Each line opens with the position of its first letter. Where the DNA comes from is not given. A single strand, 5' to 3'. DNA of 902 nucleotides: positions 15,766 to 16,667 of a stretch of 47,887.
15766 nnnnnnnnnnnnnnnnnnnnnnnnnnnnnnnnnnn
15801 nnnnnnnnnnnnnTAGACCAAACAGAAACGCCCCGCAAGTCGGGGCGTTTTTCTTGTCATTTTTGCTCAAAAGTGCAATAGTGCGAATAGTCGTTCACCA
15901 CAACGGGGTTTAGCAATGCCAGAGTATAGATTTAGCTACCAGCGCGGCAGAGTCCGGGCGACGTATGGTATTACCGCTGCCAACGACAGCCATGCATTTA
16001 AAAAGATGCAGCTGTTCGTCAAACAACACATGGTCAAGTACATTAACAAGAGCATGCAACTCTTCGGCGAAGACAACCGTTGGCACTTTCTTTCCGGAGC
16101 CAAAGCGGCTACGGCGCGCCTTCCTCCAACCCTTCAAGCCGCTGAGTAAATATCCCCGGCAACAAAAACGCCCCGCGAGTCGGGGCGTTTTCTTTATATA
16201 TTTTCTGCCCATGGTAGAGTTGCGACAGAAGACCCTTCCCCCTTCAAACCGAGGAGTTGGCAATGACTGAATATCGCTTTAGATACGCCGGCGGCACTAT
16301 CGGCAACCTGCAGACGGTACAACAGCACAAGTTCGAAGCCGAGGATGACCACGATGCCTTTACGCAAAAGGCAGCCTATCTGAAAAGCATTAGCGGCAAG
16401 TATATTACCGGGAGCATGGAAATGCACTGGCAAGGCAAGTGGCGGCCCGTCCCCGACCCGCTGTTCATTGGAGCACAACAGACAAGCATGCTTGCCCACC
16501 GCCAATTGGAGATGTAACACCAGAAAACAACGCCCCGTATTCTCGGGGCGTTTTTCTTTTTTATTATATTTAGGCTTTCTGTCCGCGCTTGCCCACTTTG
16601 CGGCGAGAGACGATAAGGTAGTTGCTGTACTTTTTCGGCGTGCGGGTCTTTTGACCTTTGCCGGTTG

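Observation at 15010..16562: Tandem array of four paralogous, individually transcribed small genes lies antisense between rplB and rpsS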

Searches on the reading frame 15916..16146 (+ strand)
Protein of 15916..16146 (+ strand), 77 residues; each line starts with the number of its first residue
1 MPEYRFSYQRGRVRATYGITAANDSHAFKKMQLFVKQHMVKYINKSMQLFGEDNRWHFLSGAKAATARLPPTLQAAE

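Call 11: search_protein_families(library=pfam, proteins=[window:15916-16146:+], max_evalue=10)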
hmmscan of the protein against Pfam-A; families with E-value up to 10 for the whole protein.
window:15916-16146:+ (77 aa): 1 family
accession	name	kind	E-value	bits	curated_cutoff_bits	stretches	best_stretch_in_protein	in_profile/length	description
PF09951.15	Imm33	-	0.11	12.8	25.4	1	33-62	7-36/87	Immunity protein Imm33 domain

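Call 12: search_protein_families(library=phrogs, proteins=[window:15916-16146:+], max_evalue=10)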
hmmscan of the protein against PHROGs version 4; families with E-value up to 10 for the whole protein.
window:15916-16146:+ (77 aa): 0 families

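Call 13: search_protein_families(library=ncbifam, proteins=[window:15916-16146:+], max_evalue=10)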
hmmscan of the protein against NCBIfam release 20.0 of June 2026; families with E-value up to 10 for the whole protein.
window:15916-16146:+ (77 aa): 1 family
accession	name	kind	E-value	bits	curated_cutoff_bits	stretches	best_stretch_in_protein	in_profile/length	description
TIGR04356.1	grasp_GAK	hypoth_equivalog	0.12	11.4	300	1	22-66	153-197/287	GAK system ATP-grasp enzyme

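Call 14: search_protein_families(library=padloc, proteins=[window:15916-16146:+], max_evalue=10)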
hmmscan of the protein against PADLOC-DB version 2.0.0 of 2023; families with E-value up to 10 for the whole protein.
window:15916-16146:+ (77 aa): 0 families

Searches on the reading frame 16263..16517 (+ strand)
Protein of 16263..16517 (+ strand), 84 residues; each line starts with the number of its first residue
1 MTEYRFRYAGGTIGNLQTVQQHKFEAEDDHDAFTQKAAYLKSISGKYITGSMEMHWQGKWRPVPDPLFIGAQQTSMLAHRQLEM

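Call 11: search_protein_families(library=pfam, proteins=[window:16263-16514:+], max_evalue=10)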
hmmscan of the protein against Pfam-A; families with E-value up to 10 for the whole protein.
window:16263-16514:+ (84 aa): 0 families

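Call 12: search_protein_families(library=phrogs, proteins=[window:16263-16514:+], max_evalue=10)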
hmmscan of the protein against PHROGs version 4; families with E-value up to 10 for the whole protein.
window:16263-16514:+ (84 aa): 0 families

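Call 13: search_protein_families(library=ncbifam, proteins=[window:16263-16514:+], max_evalue=10)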
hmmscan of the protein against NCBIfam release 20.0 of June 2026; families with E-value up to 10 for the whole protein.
window:16263-16514:+ (84 aa): 0 families

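Call 14: search_protein_families(library=padloc, proteins=[window:16263-16514:+], max_evalue=10)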
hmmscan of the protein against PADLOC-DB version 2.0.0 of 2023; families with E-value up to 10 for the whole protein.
window:16263-16514:+ (84 aa): 0 families

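Call 17: find_encoding_contigs(protein=window:16263-16517:+, flank=10000)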
Protein window:16263-16517:+ (84 aa): 4 contigs read that carry it; 2 places shown.
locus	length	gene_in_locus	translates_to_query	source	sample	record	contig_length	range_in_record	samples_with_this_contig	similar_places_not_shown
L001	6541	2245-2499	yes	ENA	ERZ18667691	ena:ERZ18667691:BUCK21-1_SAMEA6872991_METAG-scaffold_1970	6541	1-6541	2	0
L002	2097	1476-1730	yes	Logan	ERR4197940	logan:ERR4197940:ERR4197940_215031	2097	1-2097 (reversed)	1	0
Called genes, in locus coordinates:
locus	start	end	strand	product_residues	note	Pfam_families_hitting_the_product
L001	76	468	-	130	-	PF00237:Ribosomal_L22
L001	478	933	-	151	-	PF00203:Ribosomal_S19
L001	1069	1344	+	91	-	-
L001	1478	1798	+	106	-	-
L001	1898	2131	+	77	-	-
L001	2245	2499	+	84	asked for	-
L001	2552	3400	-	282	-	PF00181:Ribosomal_L2_N, PF03947:Ribosomal_L2_C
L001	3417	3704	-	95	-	PF00276:Ribosomal_L23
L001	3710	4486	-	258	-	PF00573:Ribosomal_L4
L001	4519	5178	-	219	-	PF00297:Ribosomal_L3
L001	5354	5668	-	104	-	-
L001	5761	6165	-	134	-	-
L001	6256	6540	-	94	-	?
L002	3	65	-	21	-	?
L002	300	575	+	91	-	-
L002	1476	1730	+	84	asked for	-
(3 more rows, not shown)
